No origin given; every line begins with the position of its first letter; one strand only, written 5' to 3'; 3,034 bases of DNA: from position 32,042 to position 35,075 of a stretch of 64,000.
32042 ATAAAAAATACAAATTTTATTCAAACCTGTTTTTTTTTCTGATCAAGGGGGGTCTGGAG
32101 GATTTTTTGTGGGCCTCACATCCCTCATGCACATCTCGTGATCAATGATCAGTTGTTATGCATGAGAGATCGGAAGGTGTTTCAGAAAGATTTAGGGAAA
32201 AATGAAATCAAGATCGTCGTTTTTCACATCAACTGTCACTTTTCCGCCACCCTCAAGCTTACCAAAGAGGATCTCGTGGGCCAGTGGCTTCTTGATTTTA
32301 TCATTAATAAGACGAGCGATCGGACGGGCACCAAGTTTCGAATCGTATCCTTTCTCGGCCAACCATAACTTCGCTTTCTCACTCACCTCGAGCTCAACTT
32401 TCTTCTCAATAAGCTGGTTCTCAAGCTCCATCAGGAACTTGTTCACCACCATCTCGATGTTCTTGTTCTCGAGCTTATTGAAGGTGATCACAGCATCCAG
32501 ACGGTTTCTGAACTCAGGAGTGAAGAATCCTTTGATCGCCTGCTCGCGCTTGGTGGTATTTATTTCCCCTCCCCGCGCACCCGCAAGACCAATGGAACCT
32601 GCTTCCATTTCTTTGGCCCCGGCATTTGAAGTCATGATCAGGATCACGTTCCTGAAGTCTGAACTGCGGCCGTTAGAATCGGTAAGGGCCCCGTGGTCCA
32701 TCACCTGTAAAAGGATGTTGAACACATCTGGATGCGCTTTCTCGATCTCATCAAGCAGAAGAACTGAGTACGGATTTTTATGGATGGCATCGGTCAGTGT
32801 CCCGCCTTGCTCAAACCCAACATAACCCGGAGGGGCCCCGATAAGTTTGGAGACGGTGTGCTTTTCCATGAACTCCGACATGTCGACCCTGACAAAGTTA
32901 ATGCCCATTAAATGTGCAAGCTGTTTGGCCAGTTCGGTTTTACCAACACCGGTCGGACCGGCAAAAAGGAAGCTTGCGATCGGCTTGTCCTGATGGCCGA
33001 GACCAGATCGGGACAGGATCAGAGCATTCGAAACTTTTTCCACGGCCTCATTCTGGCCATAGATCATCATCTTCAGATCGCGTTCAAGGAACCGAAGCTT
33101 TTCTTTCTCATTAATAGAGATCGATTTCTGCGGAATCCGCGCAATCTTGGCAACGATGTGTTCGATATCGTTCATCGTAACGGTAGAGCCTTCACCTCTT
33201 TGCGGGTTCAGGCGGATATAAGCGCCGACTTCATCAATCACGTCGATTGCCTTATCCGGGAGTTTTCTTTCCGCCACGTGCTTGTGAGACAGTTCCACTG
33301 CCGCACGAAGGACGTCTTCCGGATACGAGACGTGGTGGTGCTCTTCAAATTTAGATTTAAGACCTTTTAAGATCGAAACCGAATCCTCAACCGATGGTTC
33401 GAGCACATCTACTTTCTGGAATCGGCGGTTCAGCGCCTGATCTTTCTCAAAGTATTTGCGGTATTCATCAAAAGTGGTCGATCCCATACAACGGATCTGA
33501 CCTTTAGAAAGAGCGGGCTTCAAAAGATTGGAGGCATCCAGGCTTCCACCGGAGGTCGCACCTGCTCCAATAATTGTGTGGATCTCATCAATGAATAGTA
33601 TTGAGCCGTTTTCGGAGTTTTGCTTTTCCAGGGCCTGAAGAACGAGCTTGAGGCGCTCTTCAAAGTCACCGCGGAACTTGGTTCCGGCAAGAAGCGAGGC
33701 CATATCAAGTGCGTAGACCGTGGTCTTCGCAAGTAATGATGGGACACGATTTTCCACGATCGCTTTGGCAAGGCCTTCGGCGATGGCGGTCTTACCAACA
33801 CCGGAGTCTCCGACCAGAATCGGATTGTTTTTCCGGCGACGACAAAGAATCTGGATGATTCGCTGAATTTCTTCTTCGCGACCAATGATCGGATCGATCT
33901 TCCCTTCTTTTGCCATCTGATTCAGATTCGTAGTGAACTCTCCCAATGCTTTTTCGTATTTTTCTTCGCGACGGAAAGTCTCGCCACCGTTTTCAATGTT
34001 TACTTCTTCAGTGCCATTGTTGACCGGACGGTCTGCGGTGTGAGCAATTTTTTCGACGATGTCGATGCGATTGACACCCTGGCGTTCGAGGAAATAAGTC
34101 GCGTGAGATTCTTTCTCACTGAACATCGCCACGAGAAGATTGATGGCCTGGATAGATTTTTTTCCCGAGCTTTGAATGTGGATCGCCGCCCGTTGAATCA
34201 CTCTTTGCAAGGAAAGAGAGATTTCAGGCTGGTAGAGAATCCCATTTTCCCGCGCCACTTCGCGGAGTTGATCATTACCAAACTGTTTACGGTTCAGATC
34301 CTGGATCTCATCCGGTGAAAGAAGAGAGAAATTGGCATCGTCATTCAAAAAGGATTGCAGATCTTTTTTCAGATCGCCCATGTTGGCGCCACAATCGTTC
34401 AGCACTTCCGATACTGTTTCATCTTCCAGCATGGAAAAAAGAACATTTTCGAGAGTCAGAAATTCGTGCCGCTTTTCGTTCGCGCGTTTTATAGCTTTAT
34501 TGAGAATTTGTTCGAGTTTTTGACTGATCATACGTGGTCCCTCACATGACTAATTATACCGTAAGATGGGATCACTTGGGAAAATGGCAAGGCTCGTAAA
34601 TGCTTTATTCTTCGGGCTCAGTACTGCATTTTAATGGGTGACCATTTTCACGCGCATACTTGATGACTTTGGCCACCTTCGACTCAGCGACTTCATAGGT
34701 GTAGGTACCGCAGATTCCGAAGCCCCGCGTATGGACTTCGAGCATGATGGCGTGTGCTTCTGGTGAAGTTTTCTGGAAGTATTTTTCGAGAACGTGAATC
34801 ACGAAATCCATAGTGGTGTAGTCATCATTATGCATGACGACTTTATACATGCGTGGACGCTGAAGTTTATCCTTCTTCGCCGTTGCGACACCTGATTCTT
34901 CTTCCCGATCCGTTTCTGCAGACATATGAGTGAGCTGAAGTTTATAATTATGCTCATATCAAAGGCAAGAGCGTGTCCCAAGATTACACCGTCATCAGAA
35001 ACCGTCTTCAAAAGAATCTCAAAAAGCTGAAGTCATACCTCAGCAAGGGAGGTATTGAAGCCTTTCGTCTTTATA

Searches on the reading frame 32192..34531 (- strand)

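Call 6: search_protein_families(library=pfam, proteins=[window:32192-34531:-])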
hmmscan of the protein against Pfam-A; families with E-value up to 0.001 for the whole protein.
window:32192-34531:- (779 aa): 29 families (the best 25 are shown)
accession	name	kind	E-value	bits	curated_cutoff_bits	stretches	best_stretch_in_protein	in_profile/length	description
PF07724.20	AAA_2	-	4.5e-65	219.1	27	1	516-680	1-165/166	AAA domain (Cdc48 subfamily)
PF00004.35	AAA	-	1.9e-27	96.8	21.2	2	522-637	2-110/131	ATPase family associated with various cellular activities (AAA)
PF17871.7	AAA_lid_9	-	2.3e-25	88.9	22.8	1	380-478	1-96/104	AAA lid domain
PF10431.15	ClpB_D2-small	-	3.3e-24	85.2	21.9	1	687-767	1-81/81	C-terminal, D2-small domain, of ClpB protein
PF07728.20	AAA_5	-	2.3e-22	79.9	22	2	521-639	2-125/139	AAA domain (dynein-related subfamily)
PF13191.12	AAA_16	-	6e-12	46.8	32.6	1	215-306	2-87/167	AAA ATPase domain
PF13401.12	AAA_22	-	1.5e-11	45.2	27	1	522-613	9-110/130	AAA domain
PF00158.32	Sigma54_activat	-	1.5e-10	41.4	20.2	1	519-641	23-147/168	Sigma-54 interaction domain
PF13238.12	AAA_18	-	6.3e-08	33.6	29.4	0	238-317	2-80/128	AAA domain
PF02861.25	Clp_N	-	1.2e-07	32.2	20.7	1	15-62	3-52/53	Clp amino terminal domain, pathogenicity island component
PF13173.12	AAA_14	-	2.6e-07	31.2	27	0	238-326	6-80/129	AAA domain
PF05496.18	RuvB_N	-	2.1e-06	28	27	0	499-547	14-62/159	Holliday junction DNA helicase RuvB P-loop domain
PF02367.23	TsaE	-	3.9e-06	27.3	26.6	0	514-545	17-48/128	Threonylcarbamoyl adenosine biosynthesis protein TsaE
PF07726.17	AAA_3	-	4.1e-06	27.1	27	1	522-636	3-111/131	ATPase family associated with various cellular activities (AAA)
PF20720.3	nSTAND3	-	5.3e-06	26.7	27.2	0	224-261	9-44/155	Novel STAND NTPase 3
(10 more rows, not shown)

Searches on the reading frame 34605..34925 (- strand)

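Call 6: search_protein_families(library=pfam, proteins=[window:34605-34925:-])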
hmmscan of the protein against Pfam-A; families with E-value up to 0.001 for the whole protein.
window:34605-34925:- (106 aa): 1 family
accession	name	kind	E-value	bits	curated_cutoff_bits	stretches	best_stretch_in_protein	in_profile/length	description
PF02617.22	ClpS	-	6.1e-36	122.5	23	1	23-101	2-80/80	ATP-dependent Clp protease adaptor protein ClpS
